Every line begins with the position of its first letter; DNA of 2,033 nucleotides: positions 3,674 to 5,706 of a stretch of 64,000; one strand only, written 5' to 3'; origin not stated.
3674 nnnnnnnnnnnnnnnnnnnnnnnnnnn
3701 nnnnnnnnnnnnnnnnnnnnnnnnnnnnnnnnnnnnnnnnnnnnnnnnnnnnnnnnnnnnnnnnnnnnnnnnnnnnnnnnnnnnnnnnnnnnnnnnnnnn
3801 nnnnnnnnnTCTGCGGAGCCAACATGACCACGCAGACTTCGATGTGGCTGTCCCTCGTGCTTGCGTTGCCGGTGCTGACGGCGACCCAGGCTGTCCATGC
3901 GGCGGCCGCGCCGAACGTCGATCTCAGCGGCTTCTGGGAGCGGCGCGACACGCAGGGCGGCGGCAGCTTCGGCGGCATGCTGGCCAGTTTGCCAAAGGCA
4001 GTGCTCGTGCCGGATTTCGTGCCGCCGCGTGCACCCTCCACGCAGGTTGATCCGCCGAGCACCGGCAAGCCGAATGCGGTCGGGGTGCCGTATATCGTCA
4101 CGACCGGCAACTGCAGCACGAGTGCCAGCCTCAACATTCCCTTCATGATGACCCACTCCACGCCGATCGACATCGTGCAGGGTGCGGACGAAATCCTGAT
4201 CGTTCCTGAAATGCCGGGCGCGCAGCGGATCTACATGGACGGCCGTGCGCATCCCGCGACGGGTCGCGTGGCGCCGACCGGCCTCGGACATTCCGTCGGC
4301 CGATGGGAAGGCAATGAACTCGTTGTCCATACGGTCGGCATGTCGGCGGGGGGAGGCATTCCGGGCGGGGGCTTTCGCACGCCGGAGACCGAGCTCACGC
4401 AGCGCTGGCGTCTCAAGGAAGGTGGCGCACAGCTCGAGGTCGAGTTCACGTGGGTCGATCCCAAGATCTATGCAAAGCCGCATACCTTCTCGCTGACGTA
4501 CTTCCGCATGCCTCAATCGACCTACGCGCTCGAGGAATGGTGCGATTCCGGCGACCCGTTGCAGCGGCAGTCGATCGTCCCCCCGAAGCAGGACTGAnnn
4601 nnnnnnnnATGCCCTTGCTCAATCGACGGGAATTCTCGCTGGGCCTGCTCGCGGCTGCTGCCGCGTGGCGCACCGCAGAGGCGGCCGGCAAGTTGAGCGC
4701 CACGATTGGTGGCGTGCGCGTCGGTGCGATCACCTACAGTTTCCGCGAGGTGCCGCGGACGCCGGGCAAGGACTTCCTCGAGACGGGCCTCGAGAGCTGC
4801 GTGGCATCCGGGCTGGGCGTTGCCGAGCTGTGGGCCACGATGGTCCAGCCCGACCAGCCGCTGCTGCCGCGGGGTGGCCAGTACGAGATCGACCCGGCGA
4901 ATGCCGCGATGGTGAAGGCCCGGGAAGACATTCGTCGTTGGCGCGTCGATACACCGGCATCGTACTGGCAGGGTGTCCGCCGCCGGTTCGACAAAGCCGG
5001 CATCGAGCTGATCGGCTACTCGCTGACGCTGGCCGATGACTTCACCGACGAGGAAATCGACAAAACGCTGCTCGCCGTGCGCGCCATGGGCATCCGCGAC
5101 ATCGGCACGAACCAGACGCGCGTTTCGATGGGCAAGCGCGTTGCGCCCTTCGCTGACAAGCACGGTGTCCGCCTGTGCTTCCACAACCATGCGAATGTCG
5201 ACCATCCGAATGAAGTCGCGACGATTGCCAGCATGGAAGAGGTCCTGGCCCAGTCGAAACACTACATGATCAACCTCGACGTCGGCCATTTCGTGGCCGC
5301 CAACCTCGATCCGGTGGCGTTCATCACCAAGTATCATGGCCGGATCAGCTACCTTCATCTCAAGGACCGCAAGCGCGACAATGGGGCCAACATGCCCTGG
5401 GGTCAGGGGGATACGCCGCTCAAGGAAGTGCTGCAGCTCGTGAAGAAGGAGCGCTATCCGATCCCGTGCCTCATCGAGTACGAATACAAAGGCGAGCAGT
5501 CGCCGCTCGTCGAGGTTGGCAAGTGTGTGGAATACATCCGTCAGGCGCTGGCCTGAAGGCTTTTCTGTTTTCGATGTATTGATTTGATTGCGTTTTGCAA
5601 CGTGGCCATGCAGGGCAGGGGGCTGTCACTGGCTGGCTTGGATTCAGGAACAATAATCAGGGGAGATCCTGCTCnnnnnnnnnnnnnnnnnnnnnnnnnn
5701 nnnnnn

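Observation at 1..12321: Almost every protein in a TonB-receptor-centred locus is exported: a candidate periplasmic uptake and redox system of unknown substrate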

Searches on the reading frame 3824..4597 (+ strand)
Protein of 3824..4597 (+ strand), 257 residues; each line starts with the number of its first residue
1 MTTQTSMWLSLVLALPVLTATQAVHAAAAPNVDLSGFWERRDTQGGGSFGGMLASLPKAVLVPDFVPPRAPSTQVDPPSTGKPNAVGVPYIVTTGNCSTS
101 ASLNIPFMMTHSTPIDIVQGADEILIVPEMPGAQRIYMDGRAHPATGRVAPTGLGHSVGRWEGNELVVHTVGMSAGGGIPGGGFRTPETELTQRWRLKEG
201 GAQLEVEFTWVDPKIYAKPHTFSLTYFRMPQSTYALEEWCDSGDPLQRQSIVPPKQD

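Call 6: search_protein_families(library=pfam, proteins=[window:3824-4597:+], max_evalue=0.01)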
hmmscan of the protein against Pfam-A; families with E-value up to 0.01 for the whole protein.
window:3824-4597:+ (257 aa): 0 families

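Call 8: search_protein_families(library=ncbifam, proteins=[window:3824-4597:+], max_evalue=0.001)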
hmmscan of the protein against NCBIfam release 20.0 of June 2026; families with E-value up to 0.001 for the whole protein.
window:3824-4597:+ (257 aa): 0 families

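Call 30: predict_structure(alignment_id=A2)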
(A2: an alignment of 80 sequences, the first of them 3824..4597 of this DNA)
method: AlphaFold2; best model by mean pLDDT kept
length: 257 residues; sequences in the alignment: 80
mean_pLDDT: 78.1   pTM: 0.76
mean pLDDT of the five models: 78.1, 77.7, 77.6, 77.6, 76.4
residues with pLDDT >= 90: 110; 70-90: 46; 50-70: 88; < 50: 13
segments of 3 or more residues with pLDDT < 50: 73-78
pLDDT, mean of each block of 10 residues (from residue 1): 57 58 67 92 61 86 89 49 66 57 54 85 89 91 91 93 96 88 92 96 96 98 93 69 56 56
secondary structure, 60 per line:
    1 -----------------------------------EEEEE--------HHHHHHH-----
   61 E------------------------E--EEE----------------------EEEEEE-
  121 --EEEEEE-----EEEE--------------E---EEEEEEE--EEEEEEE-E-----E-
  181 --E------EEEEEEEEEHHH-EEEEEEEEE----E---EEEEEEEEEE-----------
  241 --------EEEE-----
elements in order: E36-40 H49-55 E89-91 E114-119 E123-128 E134-137 E156-162 E165-171 E190-198 E203-211 E220-229 E249-252

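Call 34: fold_search(model_id=the predicted structure, library=pdb)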
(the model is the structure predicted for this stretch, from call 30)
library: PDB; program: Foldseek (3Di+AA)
matches with E <= 10: 698; with E <= 0.001: 0
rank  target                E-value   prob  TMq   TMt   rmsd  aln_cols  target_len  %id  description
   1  4lkt_B                4.0e-03  1.00  0.30  0.54   4.2       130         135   16  Crystal Structure of Human Epidermal Fatty Acid Binding Protein (FABP5) in Complex with Linoleic Acid (released 2014-03-26)
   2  5bvq_A                5.3e-03  1.00  0.29  0.52   4.5       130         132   13  Ligand-unbound pFABP4 (released 2015-08-05)
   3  1pmp_A                1.4e-02  0.99  0.26  0.47   4.5       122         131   13  CRYSTALLOGRAPHIC STUDIES ON A FAMILY OF CELLULAR LIPOPHILIC TRANSPORT PROTEINS. REFINEMENT OF P2 MYELIN PROTEIN AND TH (released 1995-01-26)
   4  3elz_C                2.5e-02  0.93  0.22  0.38  11.3       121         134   14  Crystal structure of Zebrafish Ileal Bile Acid-Bindin Protein complexed with cholic acid (crystal form A). (released 2009-01-13)
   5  3em0_B                2.6e-02  0.99  0.27  0.49   4.8       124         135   14  Crystal structure of Zebrafish Ileal Bile Acid-Bindin Protein complexed with cholic acid (crystal form B). (released 2009-01-13)
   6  3rsw_A                3.1e-02  0.99  0.27  0.48   4.3       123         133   13  Crystal Structure of Heart Fatty Acid Binding Protein (FABP3) (released 2012-05-16)
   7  1bwy_MODEL_1_A        8.5e-02  0.98  0.29  0.52   4.1       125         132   12  NMR STUDY OF BOVINE HEART FATTY ACID BINDING PROTEIN (released 1998-10-07)
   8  6hds_B                9.5e-02  0.60  0.22  0.39   8.7       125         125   14  Crystal Structure of apo short afifavidin (released 2018-11-14)
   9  4mvl_C                1.1e-01  0.30  0.22  0.29  12.3       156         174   12  Crystal structure of an engineered lipocalin (Anticalin H1GA) in complex with the Alzheimer amyloid peptide Abeta1-40 (released 2015-08-12)
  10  7ouq_B                1.2e-01  0.75  0.24  0.45   6.0       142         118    8  wilavidin biotin complex (released 2021-11-17)
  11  4mvl_A                1.5e-01  0.33  0.23  0.31  11.4       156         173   11  Crystal structure of an engineered lipocalin (Anticalin H1GA) in complex with the Alzheimer amyloid peptide Abeta1-40 (released 2015-08-12)
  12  4kc5_B                1.6e-01  0.69  0.16  0.05   4.1        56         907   21  Crystal structure of the C-terminal part of RhiE from Burkholderia rhizoxinica (released 2013-09-18)
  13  4ggr                  1.7e-01  0.77  0.24  0.50   5.2       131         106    9  The structure of apo bradavidin2 (Form A) (released 2013-06-19)
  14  1vpr                  1.7e-01  0.66  0.24  0.18   5.1       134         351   10  Crystal structure of a luciferase domain from the dinoflagellate Lingulodinium polyedrum (released 2005-02-08)
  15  6hdt_D                1.7e-01  0.57  0.24  0.43   5.8       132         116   11  crystal structure of short afifavidin - biotin complex (released 2018-11-14)
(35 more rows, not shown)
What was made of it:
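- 3824..4597 (+): g5: family X, subtype C, exported. Model pLDDT 78 with a calycin/FABP-like barrel (calls 30, 34).
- On Calycin superfamily: The model matches FABP5 at E 4e-3, probability 1.0, TM 0.54 on the target but 0.30 on the query (call 34).
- The best structural matches of X are fatty-acid-binding and lipocalin proteins (call 34).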

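Call 45: search_solved_structures(query=A2, max_evalue=1)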
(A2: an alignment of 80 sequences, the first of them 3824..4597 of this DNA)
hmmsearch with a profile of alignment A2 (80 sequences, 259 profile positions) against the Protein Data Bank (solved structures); distinct sequences matched with E-value up to 1: 1.
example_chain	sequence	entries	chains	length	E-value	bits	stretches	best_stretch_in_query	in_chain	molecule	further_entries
6a69_B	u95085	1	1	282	0.69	12.3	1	50-125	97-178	Neuroplastin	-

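Call 55: search_protein_families(library=pfam, alignment_id=A2, max_evalue=1)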
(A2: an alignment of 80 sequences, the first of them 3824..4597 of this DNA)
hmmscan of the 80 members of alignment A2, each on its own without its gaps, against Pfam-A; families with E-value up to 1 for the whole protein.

A. member 1, window:3824-4597:+ (257 aa): 0 families

B. families by the number of members that match (of 80 scanned): 9 families
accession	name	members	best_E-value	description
PF18190.7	Plk4_PB1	3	0.017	Polo-like Kinase 4 Polo Box 1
PF06998.16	DUF1307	3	0.045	Protein of unknown function (DUF1307)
PF20274.4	cREC_REC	1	0.0031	Cyclic-phosphate processing Receiver domain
PF01203.25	T2SSN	1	0.041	Type II secretion system (T2SS), protein N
PF02246.21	B1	1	0.053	Protein L b1 domain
PF06066.16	SepZ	1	0.17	SepZ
PF19628.4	DUF6132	1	0.21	Family of unknown function (DUF6132)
PF17054.10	JUPITER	1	0.3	Microtubule-Associated protein Jupiter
PF24029.1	DUF7340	1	0.9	Domain of unknown function (DUF7340)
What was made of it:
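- Tried and rejected: Only noise (call 55).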

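Call 56: search_protein_representatives(alignment_id=A2)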
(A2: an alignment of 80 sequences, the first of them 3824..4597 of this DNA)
Query: 80 sequences, 259 profile positions. Proteins with E-value up to 0.001 (for the whole library): 18829; up to 1e-10: 11452; up to 1e-30: 2248. The best 150 are listed.
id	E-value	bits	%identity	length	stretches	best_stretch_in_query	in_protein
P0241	5.1e-150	514.2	-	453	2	33-253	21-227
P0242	1.1e-99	349.3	-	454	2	31-246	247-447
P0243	4.7e-96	337.3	-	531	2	27-246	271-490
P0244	5.2e-90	317.5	-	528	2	10-245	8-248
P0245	1.9e-85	302.6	-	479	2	12-246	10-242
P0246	6.3e-81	287.7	-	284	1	6-257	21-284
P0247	1.6e-80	286.5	-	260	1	7-257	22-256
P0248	3.6e-78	278.7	-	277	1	8-257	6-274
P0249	2.7e-74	266.0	-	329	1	14-256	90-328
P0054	7.2e-74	264.6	-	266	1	15-249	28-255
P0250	4.2e-73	262.1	-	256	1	30-257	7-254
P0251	8.7e-73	261.1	-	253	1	12-257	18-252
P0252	5.5e-72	258.4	-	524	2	8-242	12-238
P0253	1.3e-70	254.0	-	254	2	103-231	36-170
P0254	3.8e-70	252.4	-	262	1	11-253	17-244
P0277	2.4e-62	226.8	-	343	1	8-250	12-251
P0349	1.6e-51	191.3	-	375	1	9-241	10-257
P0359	8.7e-51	189.0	-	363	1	11-248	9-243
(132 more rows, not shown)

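Call 81: search_protein_families(library=pfam, proteins=[P0349, P0359, P0277], max_evalue=0.01)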
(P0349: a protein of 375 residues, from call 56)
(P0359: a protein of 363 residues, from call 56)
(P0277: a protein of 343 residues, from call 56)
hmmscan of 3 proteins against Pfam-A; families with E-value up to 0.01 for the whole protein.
P0349 (375 aa): 1 family
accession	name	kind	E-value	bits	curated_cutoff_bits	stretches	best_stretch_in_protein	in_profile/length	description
PF19649.4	DUF6152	-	7.4e-16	58.5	27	1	279-355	18-94/98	Family of unknown function (DUF6152)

P0359 (363 aa): 0 families

P0277 (343 aa): 1 family
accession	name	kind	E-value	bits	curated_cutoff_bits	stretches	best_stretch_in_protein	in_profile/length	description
PF25183.1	OMP_b-brl_4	-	5e-11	42.2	30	1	284-336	785-838/838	Outer membrane beta barrel domain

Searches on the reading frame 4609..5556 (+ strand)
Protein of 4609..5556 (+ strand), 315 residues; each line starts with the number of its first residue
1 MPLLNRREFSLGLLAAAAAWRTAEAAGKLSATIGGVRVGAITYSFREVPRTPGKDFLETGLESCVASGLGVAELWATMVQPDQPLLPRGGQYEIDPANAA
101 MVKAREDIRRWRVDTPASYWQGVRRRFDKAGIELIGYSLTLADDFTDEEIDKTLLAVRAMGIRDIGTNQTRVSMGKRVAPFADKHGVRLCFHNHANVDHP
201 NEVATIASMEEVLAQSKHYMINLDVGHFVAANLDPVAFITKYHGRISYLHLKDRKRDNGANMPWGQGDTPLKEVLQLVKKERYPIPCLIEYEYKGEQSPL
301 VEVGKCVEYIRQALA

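Call 6: search_protein_families(library=pfam, proteins=[window:4609-5556:+], max_evalue=0.01)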
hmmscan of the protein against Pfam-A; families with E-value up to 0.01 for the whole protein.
window:4609-5556:+ (315 aa): 1 family
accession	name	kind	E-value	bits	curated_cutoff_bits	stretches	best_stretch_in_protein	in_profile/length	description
PF01261.30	AP_endonuc_2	-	4.1e-17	63.1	31.1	1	176-295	109-233/249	Xylose isomerase-like TIM barrel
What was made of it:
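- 4609..5556 (+): g6: xylose-isomerase-like TIM barrel with a twin-arginine signal (NRREF at 4621-4635). Pfam PF01261 4.1e-17 (call 6).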

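Call 8: search_protein_families(library=ncbifam, proteins=[window:4609-5556:+], max_evalue=0.001)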
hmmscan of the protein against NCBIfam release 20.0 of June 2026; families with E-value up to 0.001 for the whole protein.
window:4609-5556:+ (315 aa): 5 families
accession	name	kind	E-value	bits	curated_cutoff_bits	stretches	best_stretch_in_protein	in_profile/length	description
TIGR04379.1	myo_inos_iolE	equivalog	6.9e-12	45.5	290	1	176-256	136-214/290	myo-inosose-2 dehydratase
NF009688.0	PRK13209.1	subfamily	3.5e-09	36.1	317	1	176-314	141-277/286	L-ribulose-5-phosphate 3-epimerase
TIGR00542.1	hxl6Piso_put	equivalog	1.1e-08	34.7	272.15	1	199-313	158-271/279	L-ribulose-5-phosphate 3-epimerase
NF009689.0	PRK13210.1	subfamily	2.2e-05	23.8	200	1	182-313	143-278/286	L-ribulose-5-phosphate 3-epimerase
NF041277.1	coba_remo_CbiR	equivalog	0.00034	20.2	105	1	214-285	157-228/249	cobamide remodeling phosphodiesterase CbiR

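Call 48: search_solved_structures(query=window:4609-5556:+, max_evalue=0.01)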
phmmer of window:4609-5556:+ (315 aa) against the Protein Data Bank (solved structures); distinct sequences matched with E-value up to 0.01: 9.
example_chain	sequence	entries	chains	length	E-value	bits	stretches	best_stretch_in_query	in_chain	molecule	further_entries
4kw2_A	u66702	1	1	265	4.6e-11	45.4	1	124-312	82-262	Uncharacterized protein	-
3lmz_A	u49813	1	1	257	2.5e-10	43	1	123-311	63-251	Putative sugar isomerase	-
3p6l_A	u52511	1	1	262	7.9e-10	41.3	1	125-312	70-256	Sugar phosphate isomerase/epimerase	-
2zds_A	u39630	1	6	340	1.4e-05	27.4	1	183-293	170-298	Putative DNA-binding protein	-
8ro4_A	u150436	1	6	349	8e-05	24.9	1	172-255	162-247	2-hydroxy-3-keto-glucal hydratase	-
8tcs_D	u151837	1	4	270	0.00012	24.4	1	184-258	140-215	Xylose isomerase-like TIM barrel domain-containing protein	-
8tcd_B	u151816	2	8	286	0.00012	24.3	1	184-258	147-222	Sugar phosphate isomerase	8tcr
3cqh_A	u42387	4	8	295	0.00035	22.8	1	219-314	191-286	L-ribulose-5-phosphate 3-epimerase ulaE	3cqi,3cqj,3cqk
8z1i_A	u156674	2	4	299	0.0012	21.1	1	173-259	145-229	Art22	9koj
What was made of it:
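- On 3-keto-glycoside lyase/hydratase enzymes: Matches to 8ro4 (8e-5) and to 8tcs/8tcd (1e-4) cover only about 80 residues (call 48).
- The TIM barrel has weak similarity to a 3-keto-glucal hydratase (call 48).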
